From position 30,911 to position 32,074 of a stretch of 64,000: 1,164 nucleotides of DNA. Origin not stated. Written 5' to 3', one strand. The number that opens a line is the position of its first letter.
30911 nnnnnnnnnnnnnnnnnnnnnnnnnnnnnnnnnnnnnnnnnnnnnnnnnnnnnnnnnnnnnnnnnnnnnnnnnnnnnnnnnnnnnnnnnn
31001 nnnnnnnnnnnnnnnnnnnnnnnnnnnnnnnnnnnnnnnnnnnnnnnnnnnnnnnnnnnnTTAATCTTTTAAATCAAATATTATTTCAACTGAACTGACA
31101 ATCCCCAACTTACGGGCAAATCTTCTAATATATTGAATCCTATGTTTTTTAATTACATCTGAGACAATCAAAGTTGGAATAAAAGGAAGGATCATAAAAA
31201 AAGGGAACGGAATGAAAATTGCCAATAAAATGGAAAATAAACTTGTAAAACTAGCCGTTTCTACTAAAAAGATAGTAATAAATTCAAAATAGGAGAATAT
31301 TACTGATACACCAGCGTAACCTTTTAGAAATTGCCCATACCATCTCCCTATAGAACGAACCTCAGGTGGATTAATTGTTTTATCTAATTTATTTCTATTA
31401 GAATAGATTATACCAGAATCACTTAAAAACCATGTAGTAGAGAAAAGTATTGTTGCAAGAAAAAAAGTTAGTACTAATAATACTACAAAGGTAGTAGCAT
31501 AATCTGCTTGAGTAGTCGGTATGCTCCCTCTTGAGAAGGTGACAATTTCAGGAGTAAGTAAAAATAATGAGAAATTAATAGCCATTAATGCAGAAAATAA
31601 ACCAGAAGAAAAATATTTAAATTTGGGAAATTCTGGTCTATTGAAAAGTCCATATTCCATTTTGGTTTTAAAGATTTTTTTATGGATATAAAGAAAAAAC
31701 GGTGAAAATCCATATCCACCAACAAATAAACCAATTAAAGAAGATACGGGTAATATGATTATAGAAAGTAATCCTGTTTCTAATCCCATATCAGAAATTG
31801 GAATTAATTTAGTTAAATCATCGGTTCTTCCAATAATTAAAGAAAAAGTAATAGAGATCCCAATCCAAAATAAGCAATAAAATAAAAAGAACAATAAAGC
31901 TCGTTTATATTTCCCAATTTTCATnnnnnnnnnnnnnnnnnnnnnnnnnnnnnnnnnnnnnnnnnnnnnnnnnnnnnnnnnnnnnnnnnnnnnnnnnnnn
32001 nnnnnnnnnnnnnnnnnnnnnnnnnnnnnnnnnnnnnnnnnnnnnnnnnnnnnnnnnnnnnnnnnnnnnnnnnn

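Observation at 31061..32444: Rab-like GTPase with altered catalytic motifs and no lipid anchor, operon-coupled to an unknown polytopic membrane protein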

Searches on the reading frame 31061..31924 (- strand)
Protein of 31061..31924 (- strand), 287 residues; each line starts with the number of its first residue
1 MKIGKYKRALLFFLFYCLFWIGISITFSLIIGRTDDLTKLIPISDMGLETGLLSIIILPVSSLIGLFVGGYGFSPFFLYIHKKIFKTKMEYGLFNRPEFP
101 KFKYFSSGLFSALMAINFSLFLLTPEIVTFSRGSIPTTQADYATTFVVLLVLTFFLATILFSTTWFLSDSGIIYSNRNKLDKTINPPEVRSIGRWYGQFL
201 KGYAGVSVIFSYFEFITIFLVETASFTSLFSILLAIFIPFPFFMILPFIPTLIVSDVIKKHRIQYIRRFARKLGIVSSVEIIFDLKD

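Call 3: search_protein_families(library=pfam, proteins=[window:31061-31924:-], max_evalue=0.01)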
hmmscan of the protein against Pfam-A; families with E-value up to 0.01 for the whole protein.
window:31061-31924:- (287 aa): 0 families

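Call 4: search_protein_families(library=ncbifam, proteins=[window:31061-31924:-], max_evalue=0.01)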
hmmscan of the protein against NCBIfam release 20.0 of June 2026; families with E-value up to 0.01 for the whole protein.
window:31061-31924:- (287 aa): 0 families

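Call 6: find_homologous_proteins(query=window:31061-31924:-, max_evalue=0.001)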
Query window:31061-31924:- (287 aa): 80 proteins with E <= 0.001 among 3290 candidates.
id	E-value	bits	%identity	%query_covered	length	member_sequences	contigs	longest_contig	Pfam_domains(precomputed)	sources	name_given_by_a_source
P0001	8.0e-168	575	93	100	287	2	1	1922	-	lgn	-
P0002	3.0e-157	540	86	100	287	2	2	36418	-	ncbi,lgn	ncbi:MAG: hypothetical protein ACFFEO_03090 [Candidatus Thorarchaeota archaeon]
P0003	1.0e-154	532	84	100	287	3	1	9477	-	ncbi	ncbi:MAG: hypothetical protein ACFFGP_07615 [Promethearchaeota archaeon]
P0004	8.8e-137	473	75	99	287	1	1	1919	-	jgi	jgi:hypothetical protein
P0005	1.5e-134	466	73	99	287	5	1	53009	-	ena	-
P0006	6.2e-134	464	73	99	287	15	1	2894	-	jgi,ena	-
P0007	1.8e-133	462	72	99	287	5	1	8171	-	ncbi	ncbi:MAG: hypothetical protein ACFE78_11165 [Candidatus Hodarchaeota archaeon]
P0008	2.0e-127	443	71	99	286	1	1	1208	-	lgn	-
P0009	7.5e-107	375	61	98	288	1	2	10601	-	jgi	-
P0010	4.1e-101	356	57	99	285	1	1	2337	-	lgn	-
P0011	2.6e-98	347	62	90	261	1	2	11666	-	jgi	-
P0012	6.0e-95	336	54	100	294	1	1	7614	-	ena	-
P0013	7.6e-94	332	54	100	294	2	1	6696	-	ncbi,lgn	-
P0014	2.4e-92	328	54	100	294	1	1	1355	-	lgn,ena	-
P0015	4.3e-92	327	56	99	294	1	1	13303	-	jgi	jgi:hypothetical protein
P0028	1.7e-87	312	52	98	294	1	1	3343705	-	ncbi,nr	ncbi:MAG: hypothetical protein JSV62_00350 [Promethearchaeota archaeon]|nr:MAG: hypothetical protein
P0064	3.5e-58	215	43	100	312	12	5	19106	-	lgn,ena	-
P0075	3.2e-35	140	32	98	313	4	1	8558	-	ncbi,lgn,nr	ncbi:MAG: membrane protein of unknown function [Promethearchaeota archaeon]|nr:MAG: membrane protein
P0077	2.4e-33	134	33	97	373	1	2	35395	-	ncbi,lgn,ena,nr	ncbi:MAG: hypothetical protein KGD63_13685 [Candidatus Lokiarchaeota archaeon]|nr:hypothetical prote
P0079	1.1e-21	96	33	85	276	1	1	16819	-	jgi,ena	-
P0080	3.1e-11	61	24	79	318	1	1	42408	-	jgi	jgi:hypothetical protein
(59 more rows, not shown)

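Call 9: find_encoding_contigs(protein=P0005, flank=5000, max_places=2)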
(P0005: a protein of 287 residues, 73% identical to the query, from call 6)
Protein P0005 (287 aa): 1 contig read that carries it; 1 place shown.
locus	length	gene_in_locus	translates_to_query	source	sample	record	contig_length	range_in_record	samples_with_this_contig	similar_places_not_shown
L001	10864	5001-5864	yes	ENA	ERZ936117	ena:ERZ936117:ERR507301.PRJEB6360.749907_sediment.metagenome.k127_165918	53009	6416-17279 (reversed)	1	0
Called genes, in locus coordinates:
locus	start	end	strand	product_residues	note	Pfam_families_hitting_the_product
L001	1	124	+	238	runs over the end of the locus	PF04157:EAP30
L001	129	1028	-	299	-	PF05871:ESCRT-II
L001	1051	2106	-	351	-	PF00004:AAA, PF17862:AAA_lid_3, PF09336:Vps4_C (weak)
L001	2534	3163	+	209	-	PF03357:Snf7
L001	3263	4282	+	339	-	PF00294:PfkB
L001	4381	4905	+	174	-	PF00009:GTP_EFTU (faint), PF00025:Arf, PF09439:SRPRB (weak), PF00071:Ras, PF08477:Roc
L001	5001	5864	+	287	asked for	-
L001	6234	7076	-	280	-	-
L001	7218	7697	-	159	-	-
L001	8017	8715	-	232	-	-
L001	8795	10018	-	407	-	PF00162:PGK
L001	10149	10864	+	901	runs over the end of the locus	PF02838:Glyco_hydro_20b, PF00728:Glyco_hydro_20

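Call 10: find_encoding_contigs(protein=P0028, flank=5000, max_places=2)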
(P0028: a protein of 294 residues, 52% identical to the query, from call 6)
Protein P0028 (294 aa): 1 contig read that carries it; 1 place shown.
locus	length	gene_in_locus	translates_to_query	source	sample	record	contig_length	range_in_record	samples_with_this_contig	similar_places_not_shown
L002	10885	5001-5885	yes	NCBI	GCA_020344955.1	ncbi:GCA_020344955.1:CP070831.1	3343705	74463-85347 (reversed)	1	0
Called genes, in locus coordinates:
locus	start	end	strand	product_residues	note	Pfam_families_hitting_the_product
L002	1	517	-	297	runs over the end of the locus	PF05871:ESCRT-II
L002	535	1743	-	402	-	PF04212:MIT, PF05496:RuvB_N (faint), PF00004:AAA, PF17862:AAA_lid_3, PF09336:Vps4_C (weak)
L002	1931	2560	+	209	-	PF03357:Snf7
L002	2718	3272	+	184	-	PF00025:Arf, PF00071:Ras, PF01926:MMR_HSR1 (weak), PF08477:Roc, PF03029:ATP_bind_1 (weak)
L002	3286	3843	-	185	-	PF01035:DNA_binding_1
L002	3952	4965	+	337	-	PF00294:PfkB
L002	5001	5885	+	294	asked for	-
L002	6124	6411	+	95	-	-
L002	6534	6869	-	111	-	-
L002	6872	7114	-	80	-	-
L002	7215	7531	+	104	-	-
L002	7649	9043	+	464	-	PF00144:Beta-lactamase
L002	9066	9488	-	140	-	PF13240:Zn_Ribbon_1, PF13248:Zn_ribbon_3 (weak)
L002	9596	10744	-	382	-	PF00483:NTP_transferase, PF07959:Fucose_pyrophosphorylase (faint), PF12804:NTP_transf_3 (weak), PF25084:LbH_EIF2B, PF25087:GMPPB_C, PF00132:Hexapep (faint), PF24894:Hexapep_GlmU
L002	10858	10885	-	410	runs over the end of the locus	-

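Call 11: find_encoding_contigs(protein=P0064, flank=5000, max_places=2)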
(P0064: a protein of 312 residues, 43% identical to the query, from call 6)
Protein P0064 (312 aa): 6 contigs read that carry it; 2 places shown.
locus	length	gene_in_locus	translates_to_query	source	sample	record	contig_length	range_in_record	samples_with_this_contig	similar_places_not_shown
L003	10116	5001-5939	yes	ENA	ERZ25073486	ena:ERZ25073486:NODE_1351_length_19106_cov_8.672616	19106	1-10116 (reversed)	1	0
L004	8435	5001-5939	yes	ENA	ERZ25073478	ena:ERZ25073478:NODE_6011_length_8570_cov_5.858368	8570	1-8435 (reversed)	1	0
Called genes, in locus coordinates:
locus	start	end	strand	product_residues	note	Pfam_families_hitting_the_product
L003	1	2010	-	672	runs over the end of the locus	PF00933:Glyco_hydro_3, PF01915:Glyco_hydro_3_C, PF14310:Fn3-like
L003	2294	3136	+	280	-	PF00106:adh_short, PF01370:Epimerase (weak), PF08659:KR, PF13561:adh_short_C2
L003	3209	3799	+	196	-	PF01596:Methyltransf_3, PF13578:Methyltransf_24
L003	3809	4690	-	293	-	PF00753:Lactamase_B, PF23023:Anti-Pycsar_Apyc1 (weak), PF12706:Lactamase_B_2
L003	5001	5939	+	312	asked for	-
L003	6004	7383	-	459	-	PF00890:FAD_binding_2 (faint), PF00996:GDI (faint), PF01266:DAO (faint), PF01593:Amino_oxidase, PF07992:Pyr_redox_2 (faint), PF12831:FAD_oxidored (weak), PF13450:NAD_binding_8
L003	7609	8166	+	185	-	PF00025:Arf, PF00071:Ras, PF01926:MMR_HSR1 (weak), PF08477:Roc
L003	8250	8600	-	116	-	PF07653:SH3_2 (weak), PF14604:SH3_9 (faint)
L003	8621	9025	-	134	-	PF14539:DUF4442 (weak), PF03061:4HBT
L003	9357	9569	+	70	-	-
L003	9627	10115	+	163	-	?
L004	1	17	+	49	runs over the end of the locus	?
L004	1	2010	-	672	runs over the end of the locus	PF00933:Glyco_hydro_3, PF01915:Glyco_hydro_3_C, PF14310:Fn3-like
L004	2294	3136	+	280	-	PF00106:adh_short, PF01370:Epimerase (weak), PF08659:KR, PF13561:adh_short_C2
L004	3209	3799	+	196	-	PF01596:Methyltransf_3, PF13578:Methyltransf_24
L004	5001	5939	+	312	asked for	-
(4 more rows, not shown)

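Call 12: find_encoding_contigs(protein=P0077, flank=5000, max_places=2)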
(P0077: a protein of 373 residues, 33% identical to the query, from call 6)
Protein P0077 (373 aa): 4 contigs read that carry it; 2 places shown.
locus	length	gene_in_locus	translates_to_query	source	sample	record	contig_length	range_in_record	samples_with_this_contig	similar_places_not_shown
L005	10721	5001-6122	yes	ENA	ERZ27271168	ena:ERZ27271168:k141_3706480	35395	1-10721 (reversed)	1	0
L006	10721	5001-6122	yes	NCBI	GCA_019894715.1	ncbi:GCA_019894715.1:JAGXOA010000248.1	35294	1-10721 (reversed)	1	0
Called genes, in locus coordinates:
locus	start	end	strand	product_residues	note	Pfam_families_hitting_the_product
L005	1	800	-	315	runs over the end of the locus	PF05871:ESCRT-II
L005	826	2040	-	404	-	PF04212:MIT, PF00004:AAA, PF17862:AAA_lid_3, PF09336:Vps4_C (weak)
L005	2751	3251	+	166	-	PF03357:Snf7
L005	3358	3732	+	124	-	-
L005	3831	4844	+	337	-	PF00294:PfkB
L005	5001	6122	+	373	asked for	-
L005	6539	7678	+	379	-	-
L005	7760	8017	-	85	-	-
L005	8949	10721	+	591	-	?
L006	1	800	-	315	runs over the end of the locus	PF05871:ESCRT-II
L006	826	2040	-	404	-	PF04212:MIT, PF00004:AAA, PF17862:AAA_lid_3, PF09336:Vps4_C (weak)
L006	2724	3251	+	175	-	PF03357:Snf7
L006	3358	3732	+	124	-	-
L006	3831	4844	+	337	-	PF00294:PfkB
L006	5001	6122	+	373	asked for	-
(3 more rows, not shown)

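Call 13: find_encoding_contigs(protein=P0079, flank=5000, max_places=2)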
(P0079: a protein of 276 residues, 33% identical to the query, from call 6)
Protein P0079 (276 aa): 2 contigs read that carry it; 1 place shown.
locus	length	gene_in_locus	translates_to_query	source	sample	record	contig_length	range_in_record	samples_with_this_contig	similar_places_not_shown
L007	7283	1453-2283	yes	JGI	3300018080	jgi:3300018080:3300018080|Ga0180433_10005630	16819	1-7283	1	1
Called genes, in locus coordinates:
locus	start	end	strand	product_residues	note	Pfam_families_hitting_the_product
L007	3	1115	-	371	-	?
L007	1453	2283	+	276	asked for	-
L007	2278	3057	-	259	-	PF14196:ATC_hydrolase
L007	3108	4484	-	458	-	PF17767:NAPRTase_N, PF04095:NAPRTase (weak), PF17956:NAPRTase_C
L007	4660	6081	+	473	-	PF07690:MFS_1, PF13347:MFS_2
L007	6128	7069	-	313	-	PF07498:Rho_N (weak)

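Call 14: find_encoding_contigs(protein=P0080, flank=5000, max_places=2)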
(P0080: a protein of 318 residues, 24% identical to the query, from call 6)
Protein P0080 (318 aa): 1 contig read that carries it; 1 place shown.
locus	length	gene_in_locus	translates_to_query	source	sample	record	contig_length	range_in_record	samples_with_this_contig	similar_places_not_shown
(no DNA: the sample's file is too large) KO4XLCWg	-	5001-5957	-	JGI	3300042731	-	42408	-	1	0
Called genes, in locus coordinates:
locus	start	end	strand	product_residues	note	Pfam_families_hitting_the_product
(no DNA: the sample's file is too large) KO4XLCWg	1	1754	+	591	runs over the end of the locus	PF01266:DAO, PF16901:DAO_C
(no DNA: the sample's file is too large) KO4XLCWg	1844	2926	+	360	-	PF12838:Fer4_7, PF13187:Fer4_9 (weak), PF13237:Fer4_10, PF14697:Fer4_21, PF00037:Fer4, PF12837:Fer4_6 (weak)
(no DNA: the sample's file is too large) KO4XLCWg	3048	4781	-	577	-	PF00501:AMP-binding, PF13193:AMP-binding_C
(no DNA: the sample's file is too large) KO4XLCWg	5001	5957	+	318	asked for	-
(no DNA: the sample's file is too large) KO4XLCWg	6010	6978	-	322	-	PF08271:Zn_Ribbon_TF, PF00382:TFIIB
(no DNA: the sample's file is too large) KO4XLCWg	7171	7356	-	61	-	-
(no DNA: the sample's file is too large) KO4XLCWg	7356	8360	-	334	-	PF00557:Peptidase_M24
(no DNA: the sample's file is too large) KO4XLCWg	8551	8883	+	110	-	PF03259:Robl_LC7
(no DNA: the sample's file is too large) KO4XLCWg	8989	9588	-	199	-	PF02223:Thymidylate_kin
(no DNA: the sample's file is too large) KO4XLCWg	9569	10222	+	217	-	-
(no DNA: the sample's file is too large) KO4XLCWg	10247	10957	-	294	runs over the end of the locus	PF12773:DZR (faint), PF13240:Zn_Ribbon_1 (weak), PF13248:Zn_ribbon_3 (faint), PF17032:Zn_ribbon_15 (faint)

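Call 15: find_encoding_contigs(protein=P0075, flank=5000, max_places=2)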
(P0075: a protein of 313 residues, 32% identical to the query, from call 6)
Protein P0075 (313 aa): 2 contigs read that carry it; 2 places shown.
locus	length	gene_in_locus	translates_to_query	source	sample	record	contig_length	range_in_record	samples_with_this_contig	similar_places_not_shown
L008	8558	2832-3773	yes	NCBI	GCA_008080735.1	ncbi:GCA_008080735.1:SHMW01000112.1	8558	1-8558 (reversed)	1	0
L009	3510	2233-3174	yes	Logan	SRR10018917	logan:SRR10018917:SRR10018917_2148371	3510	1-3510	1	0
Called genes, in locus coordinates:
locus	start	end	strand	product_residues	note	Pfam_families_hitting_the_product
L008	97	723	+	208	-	PF03357:Snf7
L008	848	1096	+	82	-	-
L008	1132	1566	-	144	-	PF01980:TrmO_N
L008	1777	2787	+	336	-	PF00294:PfkB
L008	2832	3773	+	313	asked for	-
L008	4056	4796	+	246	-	-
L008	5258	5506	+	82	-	-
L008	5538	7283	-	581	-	PF13426:PAS_9 (faint), PF10114:PocR, PF02518:HATPase_c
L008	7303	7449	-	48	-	-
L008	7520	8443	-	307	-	-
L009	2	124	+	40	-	?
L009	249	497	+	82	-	-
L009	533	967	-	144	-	PF01980:TrmO_N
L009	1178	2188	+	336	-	PF00294:PfkB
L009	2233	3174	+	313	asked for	-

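Call 17: find_related_loci(query=A1, collection=genome_contigs, flank=10000)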
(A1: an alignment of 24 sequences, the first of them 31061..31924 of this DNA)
Query A1 (287 aa) in genome_contigs; peptide patterns used: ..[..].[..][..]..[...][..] (x = any residue, [..] = any of these).
122 stretches matched a pattern; 89 encode a relative of the query (tblastn E <= 1e-3); the best 80 are kept; 80 distinct loci.
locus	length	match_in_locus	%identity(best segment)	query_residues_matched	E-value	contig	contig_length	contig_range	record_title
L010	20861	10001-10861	85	1-287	7e-155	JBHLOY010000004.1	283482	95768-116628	MAG: Promethearchaeota archaeon isolate DZ3S.305 DZ3S.305@22, whole genome shotgun sequence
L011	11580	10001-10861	83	1-287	2e-153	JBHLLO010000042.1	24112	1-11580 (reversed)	MAG: Candidatus Hermodarchaeota archaeon isolate DZ1M.51 DZ1M.51@7027, whole genome shotgun sequence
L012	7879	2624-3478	73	1-285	1e-142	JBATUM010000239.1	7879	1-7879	MAG: Promethearchaeia archaeon isolate MFD12951_ilm_asm_bin5 k127_10459, whole genome shotgun sequence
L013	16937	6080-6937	74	1-286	6e-142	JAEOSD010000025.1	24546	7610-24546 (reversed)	MAG: Promethearchaeota archaeon isolate Yap2000.bin6.138 contig-145_1605, whole genome shotgun sequence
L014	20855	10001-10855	74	1-285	2e-141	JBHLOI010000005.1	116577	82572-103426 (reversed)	MAG: Promethearchaeota archaeon isolate DZ3M.320 DZ3M.320@285, whole genome shotgun sequence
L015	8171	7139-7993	72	1-285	2e-139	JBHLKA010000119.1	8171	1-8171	MAG: Candidatus Hodarchaeota archaeon isolate DZ1B.205 DZ1B.205@34084, whole genome shotgun sequence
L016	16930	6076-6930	72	1-285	7e-135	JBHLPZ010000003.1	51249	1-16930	MAG: Candidatus Odinarchaeota archaeon isolate H3B.4 H3B.4@1154, whole genome shotgun sequence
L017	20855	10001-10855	74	1-285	1e-142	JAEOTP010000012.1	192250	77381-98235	MAG: Promethearchaeota archaeon isolate YT2_053 k127_2221664, whole genome shotgun sequence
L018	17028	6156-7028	52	1-286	3e-95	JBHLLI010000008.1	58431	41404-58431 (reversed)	MAG: Candidatus Hermodarchaeota archaeon isolate DZ1M.434 DZ1M.434@1443, whole genome shotgun sequence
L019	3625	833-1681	52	5-287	9e-93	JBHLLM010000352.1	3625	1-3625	MAG: Candidatus Hermodarchaeota archaeon isolate DZ1M.447 DZ1M.447@159458, whole genome shotgun sequence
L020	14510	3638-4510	51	1-286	1e-91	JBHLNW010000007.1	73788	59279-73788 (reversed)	MAG: Promethearchaeota archaeon isolate DZ2S.393 DZ2S.393@834, whole genome shotgun sequence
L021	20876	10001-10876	51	1-287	2e-90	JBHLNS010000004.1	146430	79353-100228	MAG: Promethearchaeota archaeon isolate DZ2S.372 DZ2S.372@203, whole genome shotgun sequence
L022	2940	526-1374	51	1-287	4e-92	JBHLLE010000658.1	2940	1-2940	MAG: Candidatus Hermodarchaeota archaeon isolate DZ1M.378 DZ1M.378@230492, whole genome shotgun sequence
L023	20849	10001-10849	54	5-287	3e-90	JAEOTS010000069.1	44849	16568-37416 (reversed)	MAG: Promethearchaeota archaeon isolate YT5_023 k127_17168944, whole genome shotgun sequence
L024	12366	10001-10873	53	1-286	3e-86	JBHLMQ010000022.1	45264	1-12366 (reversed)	MAG: Promethearchaeota archaeon isolate DZ2M.350 DZ2M.350@2005, whole genome shotgun sequence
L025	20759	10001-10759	53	36-287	4e-86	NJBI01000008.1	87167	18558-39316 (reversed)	MAG: Promethearchaeota archaeon Loki_b31 140, whole genome shotgun sequence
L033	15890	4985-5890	40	1-286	9e-60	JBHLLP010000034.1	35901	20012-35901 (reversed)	MAG: Candidatus Hermodarchaeota archaeon isolate DZ1M.92 DZ1M.92@3560, whole genome shotgun sequence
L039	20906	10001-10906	38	1-286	6e-56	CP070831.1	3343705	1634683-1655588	MAG: Promethearchaeota archaeon isolate bin108 chromosome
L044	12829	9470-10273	39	31-284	7e-54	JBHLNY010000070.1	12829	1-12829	MAG: Promethearchaeota archaeon isolate DZ2S.398 DZ2S.398@16462, whole genome shotgun sequence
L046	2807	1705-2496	40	37-286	2e-53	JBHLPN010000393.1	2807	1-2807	MAG: Promethearchaeota archaeon isolate H2M.194 H2M.194@100607, whole genome shotgun sequence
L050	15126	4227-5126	36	4-287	3e-52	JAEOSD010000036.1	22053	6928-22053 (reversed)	MAG: Promethearchaeota archaeon isolate Yap2000.bin6.138 contig-145_2023, whole genome shotgun sequence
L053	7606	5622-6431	37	31-286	3e-50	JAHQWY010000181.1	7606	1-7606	MAG: Promethearchaeia archaeon isolate WORC5 WOR136_contig-100_946, whole genome shotgun sequence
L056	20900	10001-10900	38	2-287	3e-48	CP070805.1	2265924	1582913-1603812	MAG: Promethearchaeota archaeon isolate bin132 chromosome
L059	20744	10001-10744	41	48-286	3e-46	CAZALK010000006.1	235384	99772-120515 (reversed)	MAG TPA_asm: uncultured archaeon isolate binchicken_co136_26 genome assembly, contig: NODE_11_length_235384_cov_227.0412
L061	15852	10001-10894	33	5-286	4e-46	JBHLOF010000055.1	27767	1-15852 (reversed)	MAG: Promethearchaeota archaeon isolate DZ3M.28 DZ3M.28@4906, whole genome shotgun sequence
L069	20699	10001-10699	38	56-284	1e-40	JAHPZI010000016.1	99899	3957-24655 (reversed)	MAG: Promethearchaeota archaeon isolate LW60_4 NODE_363_length_99899_cov_14.962662, whole genome shotgun sequence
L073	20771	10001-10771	36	32-285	2e-40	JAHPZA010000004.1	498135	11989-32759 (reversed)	MAG: Promethearchaeota archaeon isolate LW40_45 NODE_17_length_498135_cov_20.553515, whole genome shotgun sequence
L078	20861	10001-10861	33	1-280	7e-39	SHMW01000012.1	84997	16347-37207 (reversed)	MAG: Promethearchaeota archaeon isolate BC3 1189800012, whole genome shotgun sequence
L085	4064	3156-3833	36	60-286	2e-35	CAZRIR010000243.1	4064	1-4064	MAG TPA_asm: uncultured archaeon isolate binchicken_co81_355 genome assembly, contig: NODE_44387_length_4064_cov_4.91893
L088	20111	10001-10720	37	39-286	8e-35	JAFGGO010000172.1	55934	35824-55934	MAG: Promethearchaeota archaeon isolate Zod_Metabat.1389 k87_13480042, whole genome shotgun sequence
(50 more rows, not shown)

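Call 23: predict_structure(alignment_id=A1)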
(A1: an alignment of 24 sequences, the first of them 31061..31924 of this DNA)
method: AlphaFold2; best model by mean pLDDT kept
length: 287 residues; sequences in the alignment: 24
mean_pLDDT: 87.0   pTM: 0.86
mean pLDDT of the five models: 87.0, 86.5, 84.3, 84.1, 83.3
residues with pLDDT >= 90: 139; 70-90: 138; 50-70: 10; < 50: 0
segments of 3 or more residues with pLDDT < 50: none
pLDDT, mean of each block of 10 residues (from residue 1): 81 95 89 74 84 94 97 96 87 78 78 92 91 85 89 96 93 85 80 90 77 84 77 83 91 93 95 90 72
secondary structure, 60 per line:
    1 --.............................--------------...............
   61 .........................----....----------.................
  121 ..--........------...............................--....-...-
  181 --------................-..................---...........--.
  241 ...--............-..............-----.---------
elements in order: H3-31 H46-85 E90-93 H104-122 H125-132 H139-169 E172-175 E189-191 H192-204 H206-223 H227-237 H240-243 H246-257 H259-272
